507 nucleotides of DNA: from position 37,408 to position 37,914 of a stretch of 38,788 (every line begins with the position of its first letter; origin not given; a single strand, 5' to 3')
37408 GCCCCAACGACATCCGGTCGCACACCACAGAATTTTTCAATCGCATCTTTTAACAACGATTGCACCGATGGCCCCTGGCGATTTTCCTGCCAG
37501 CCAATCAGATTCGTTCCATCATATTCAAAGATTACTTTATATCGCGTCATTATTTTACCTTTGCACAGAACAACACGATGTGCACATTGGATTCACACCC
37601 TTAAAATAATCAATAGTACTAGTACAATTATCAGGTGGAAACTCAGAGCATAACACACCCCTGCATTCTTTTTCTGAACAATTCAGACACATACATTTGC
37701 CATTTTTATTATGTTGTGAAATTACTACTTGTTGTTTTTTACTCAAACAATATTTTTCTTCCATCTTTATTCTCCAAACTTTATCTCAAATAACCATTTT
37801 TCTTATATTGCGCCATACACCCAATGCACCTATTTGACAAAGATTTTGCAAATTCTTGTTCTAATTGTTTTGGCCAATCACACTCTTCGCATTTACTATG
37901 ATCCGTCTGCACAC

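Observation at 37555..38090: Tandem pair of small Cys-rich ORFs wedged between fmt and truA, with a duplicated 23-nt junction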

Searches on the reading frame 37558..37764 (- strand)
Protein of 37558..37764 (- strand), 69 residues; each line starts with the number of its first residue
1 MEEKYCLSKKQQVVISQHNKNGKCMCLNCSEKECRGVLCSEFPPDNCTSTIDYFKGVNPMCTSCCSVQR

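Call 5: search_protein_families(library=pfam, proteins=[window:37558-37764:-], max_evalue=1)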
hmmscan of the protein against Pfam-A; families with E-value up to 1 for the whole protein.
seq(69 aa): 0 families

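Call 7: search_protein_families(library=ncbifam, proteins=[window:37558-37764:-], max_evalue=10)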
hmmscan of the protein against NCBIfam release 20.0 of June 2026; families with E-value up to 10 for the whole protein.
seq(69 aa): 0 families
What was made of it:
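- On RiPP precursor (SCIFF / ranthipeptide / sactipeptide type): NCBIfam gives no hit (call 7).
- NCBIfam has no SCIFF- or ranthipeptide-type hit (call 7).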

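Call 10: find_homologous_proteins(query=window:37558-37764:-, max_evalue=1)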
Query seq(69 aa) (69 aa): 2 proteins with E <= 1 among 2 candidates.
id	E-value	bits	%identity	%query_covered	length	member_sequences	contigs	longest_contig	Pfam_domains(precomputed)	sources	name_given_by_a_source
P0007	1.5e-35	137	90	100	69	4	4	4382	-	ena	-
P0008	2.3e-33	131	86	100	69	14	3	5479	-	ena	-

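Call 17: find_encoding_contigs(protein=P0008, flank=6000, max_places=4)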
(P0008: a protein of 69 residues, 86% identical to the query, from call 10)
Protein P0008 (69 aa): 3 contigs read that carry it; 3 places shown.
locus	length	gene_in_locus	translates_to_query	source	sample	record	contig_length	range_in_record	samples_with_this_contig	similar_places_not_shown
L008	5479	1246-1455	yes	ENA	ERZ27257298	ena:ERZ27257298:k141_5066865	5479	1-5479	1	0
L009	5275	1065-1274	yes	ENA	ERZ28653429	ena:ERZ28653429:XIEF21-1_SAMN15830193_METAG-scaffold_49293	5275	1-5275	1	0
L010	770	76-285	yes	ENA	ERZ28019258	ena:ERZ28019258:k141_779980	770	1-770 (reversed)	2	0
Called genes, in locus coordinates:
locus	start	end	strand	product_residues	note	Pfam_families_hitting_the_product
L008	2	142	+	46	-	?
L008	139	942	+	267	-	PF00551:Formyl_trans_N, PF02911:Formyl_trans_C (faint)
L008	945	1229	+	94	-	-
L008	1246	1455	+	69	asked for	-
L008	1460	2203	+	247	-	PF01416:PseudoU_synth_1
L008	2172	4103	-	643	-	PF13567:DUF4131, PF03772:Competence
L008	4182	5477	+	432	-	?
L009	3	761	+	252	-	?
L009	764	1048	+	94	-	-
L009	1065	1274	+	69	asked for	-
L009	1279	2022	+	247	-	PF01416:PseudoU_synth_1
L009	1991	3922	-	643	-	PF13567:DUF4131, PF03772:Competence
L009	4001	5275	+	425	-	?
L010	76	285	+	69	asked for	-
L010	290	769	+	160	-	?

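Call 29: find_homologous_proteins(query=A4, max_evalue=0.01)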
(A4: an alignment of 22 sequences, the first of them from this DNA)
Query A4 (22 sequences) (69 aa, profile of the alignment): 19 proteins with E <= 0.01 among 56 candidates.
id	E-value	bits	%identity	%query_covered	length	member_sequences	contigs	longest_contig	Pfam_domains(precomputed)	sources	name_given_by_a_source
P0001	3.0e-14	70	45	29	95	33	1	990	-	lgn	-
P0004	3.2e-14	70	22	45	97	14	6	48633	-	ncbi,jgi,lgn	jgi:hypothetical protein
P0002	2.2e-12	64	25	90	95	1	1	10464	-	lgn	-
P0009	1.5e-11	62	38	38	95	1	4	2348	-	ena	-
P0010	2.4e-11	61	56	13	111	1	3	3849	-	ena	-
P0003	2.5e-11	61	23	39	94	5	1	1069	-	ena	-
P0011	2.6e-11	61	41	25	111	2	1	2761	-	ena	-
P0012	6.2e-11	60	56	13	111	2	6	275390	-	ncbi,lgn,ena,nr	ncbi:MAG: hypothetical protein J5742_00095 [Alphaproteobacteria bacterium]|nr:hypothetical protein [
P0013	1.2e-9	56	37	28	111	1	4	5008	-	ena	-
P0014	2.4e-9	55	30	29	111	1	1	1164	-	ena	-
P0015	3.1e-9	54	-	-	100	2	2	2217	-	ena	-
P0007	6.7e-9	53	90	100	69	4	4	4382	-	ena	-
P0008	2.3e-8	52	86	100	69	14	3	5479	-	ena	-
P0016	1.2e-7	49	29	41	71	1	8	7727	-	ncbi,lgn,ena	-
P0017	2.1e-5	42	34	46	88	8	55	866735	-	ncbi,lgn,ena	-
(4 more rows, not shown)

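Call 37: search_protein_representatives(alignment_id=A5)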
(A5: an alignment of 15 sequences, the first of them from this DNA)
Query: 15 sequences, 78 profile positions. Proteins with E-value up to 0.001 (for the whole library): 37; up to 1e-10: 7; up to 1e-30: 0. The best 37 are listed.
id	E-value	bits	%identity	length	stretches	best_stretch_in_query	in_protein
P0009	1.4e-26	108.5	-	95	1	1-76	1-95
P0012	2.6e-23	98.0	-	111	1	1-76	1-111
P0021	1.3e-19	86.1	-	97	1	1-76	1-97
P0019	3.0e-15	72.2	-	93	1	7-76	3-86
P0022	4.1e-12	62.2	-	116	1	7-76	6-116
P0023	4.3e-11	58.9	-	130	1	5-76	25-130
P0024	4.8e-11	58.7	-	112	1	6-76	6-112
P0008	4.4e-10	55.6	-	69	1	8-69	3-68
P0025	1.1e-09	54.3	-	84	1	7-74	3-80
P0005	1.2e-09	54.2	-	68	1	1-37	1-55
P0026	5.4e-08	49.0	-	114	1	7-76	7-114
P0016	3.9e-07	46.2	-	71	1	3-71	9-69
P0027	4.4e-07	46.0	-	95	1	5-76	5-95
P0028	1.2e-06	44.7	-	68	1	7-49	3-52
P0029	1.9e-06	44.0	-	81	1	7-68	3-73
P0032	7.3e-06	42.1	-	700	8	9-57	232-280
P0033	8.6e-06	41.9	-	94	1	8-72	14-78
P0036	3.1e-05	40.1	-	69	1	1-68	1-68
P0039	1.3e-04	38.1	-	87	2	7-47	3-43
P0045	5.6e-04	36.1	-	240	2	14-69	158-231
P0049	9.1e-04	35.4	-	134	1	5-67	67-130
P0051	1.0e-03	35.3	-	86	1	7-73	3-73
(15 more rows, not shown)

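Call 39: predict_structure(alignment_id=A5)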
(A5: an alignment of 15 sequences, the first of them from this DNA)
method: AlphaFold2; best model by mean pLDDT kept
length: 69 residues; sequences in the alignment: 15
mean_pLDDT: 38.9   pTM: 0.20
mean pLDDT of the five models: 38.9, 38.8, 38.6, 38.0, 37.4
residues with pLDDT >= 90: 0; 70-90: 0; 50-70: 0; < 50: 69
segments of 3 or more residues with pLDDT < 50: 1-69
pLDDT, mean of each block of 10 residues (from residue 1): 39 46 41 41 37 33 35
secondary structure, 60 per line:
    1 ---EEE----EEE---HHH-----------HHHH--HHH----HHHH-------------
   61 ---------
elements in order: E4-6 E11-13 H31-34 H44-47
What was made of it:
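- The AF2 model of ORF-B itself failed (pLDDT 39, call 39).
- Tried and rejected: AF2 of ORF-B with 15 sequences failed (pLDDT 39, call 39).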

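Call 42: search_solved_structures(query=A6, max_evalue=10, show_alignments=3)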
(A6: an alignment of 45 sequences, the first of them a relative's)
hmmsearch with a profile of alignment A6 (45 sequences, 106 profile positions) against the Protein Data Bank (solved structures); distinct sequences matched with E-value up to 10: 1.
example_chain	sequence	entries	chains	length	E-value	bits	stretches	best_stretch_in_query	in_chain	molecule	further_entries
2luy_A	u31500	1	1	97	0.37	14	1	13-93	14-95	Meiotic chromosome segregation protein P8B7.28c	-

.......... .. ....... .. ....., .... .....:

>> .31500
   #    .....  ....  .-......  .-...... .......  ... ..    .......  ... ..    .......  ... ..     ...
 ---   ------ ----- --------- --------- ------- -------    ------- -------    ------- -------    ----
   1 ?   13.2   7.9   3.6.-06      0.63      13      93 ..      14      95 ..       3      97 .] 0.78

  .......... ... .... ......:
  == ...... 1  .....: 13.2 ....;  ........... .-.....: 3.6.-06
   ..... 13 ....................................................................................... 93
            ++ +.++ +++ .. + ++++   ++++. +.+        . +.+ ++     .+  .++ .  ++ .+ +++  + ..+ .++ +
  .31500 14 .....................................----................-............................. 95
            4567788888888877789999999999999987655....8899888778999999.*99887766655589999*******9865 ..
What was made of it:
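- Tried and rejected: Only 2luy was found, at E=0.37 (call 42).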

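Call 43: search_protein_families(library=pfam, alignment_id=A6, max_evalue=1)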
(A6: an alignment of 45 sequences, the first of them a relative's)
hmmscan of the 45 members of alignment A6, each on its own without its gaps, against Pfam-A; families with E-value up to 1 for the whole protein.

A. member 1, P0036 (69 aa): 0 families

B. families by the number of members that match (of 45 scanned): 16 families
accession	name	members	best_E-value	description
PF13451.12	zf_Tbcl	1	0.0058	Probable treble clef domain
PF18215.6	Rtt106_N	1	0.012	Histone chaperone Rtt106 N-terminal domain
PF17902.7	SH3_10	1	0.021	SH3 domain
PF16777.11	RHH_7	1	0.031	Transcriptional regulator, RHH-like, CopG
PF18517.6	LZ3wCH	1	0.056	Leucine zipper with capping helix domain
PF17885.6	Smoa_sbd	1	0.06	Styrene monooxygenase A putative substrate binding domain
PF13717.11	Zn_ribbon_4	1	0.085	zinc-ribbon domain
PF25175.1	Beta-prop_WDR5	1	0.095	WDR5 beta-propeller domain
PF23044.1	SH3-C_UBE2O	1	0.11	UBE2O, ubiquitin binding SH3-C domain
PF21240.2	Nup98_GLEBS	1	0.13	Nup98, Gle2-binding sequence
PF21294.4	Polysacc_lyase_14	1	0.19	Polysaccharide lyase 14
PF13963.11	Transpos_assoc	1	0.2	Transposase-associated domain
PF24331.1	Phage_zn_bind_7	1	0.23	Mycobacterial phage zinc binding domain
PF12636.12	DUF3781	1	0.37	Protein of unknown function (DUF3781)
PF16866.11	PHD_4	1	0.38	PHD-finger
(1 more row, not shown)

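Call 44: find_encoding_contigs(protein=P0039, flank=3000, max_places=3)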
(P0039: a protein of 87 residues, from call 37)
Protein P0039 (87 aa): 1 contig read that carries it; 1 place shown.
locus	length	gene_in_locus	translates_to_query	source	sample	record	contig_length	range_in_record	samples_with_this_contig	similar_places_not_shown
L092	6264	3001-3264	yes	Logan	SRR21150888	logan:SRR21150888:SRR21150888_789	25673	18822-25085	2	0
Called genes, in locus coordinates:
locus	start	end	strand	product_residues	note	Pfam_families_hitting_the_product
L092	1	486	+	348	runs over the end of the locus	PF03033:Glyco_transf_28, PF04101:Glyco_tran_28_C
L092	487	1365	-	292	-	PF02646:RmuC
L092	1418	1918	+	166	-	PF01327:Pep_deformylase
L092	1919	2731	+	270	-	PF00551:Formyl_trans_N, PF02911:Formyl_trans_C (weak)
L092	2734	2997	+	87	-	-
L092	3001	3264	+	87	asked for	-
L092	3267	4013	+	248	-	PF01416:PseudoU_synth_1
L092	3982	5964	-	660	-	PF13567:DUF4131, PF03772:Competence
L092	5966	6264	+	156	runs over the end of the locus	-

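Call 45: find_encoding_contigs(protein=P0033, flank=3000, max_places=3)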
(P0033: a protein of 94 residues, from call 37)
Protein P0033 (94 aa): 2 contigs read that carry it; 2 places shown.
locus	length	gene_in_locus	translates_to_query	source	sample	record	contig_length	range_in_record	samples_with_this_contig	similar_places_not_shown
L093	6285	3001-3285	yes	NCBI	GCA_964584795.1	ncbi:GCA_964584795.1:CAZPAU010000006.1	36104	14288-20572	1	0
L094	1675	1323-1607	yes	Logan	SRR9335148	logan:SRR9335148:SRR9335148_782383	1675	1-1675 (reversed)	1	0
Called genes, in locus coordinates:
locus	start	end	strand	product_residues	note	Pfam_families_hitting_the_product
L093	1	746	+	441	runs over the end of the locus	-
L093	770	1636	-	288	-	PF02646:RmuC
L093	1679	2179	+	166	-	PF01327:Pep_deformylase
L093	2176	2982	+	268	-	PF00551:Formyl_trans_N, PF02911:Formyl_trans_C (faint)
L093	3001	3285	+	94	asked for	-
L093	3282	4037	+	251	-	PF01416:PseudoU_synth_1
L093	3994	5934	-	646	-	PF13567:DUF4131, PF03772:Competence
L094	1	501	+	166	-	PF01327:Pep_deformylase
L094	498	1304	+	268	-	PF00551:Formyl_trans_N, PF02911:Formyl_trans_C (faint)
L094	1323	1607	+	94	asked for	-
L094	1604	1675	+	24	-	?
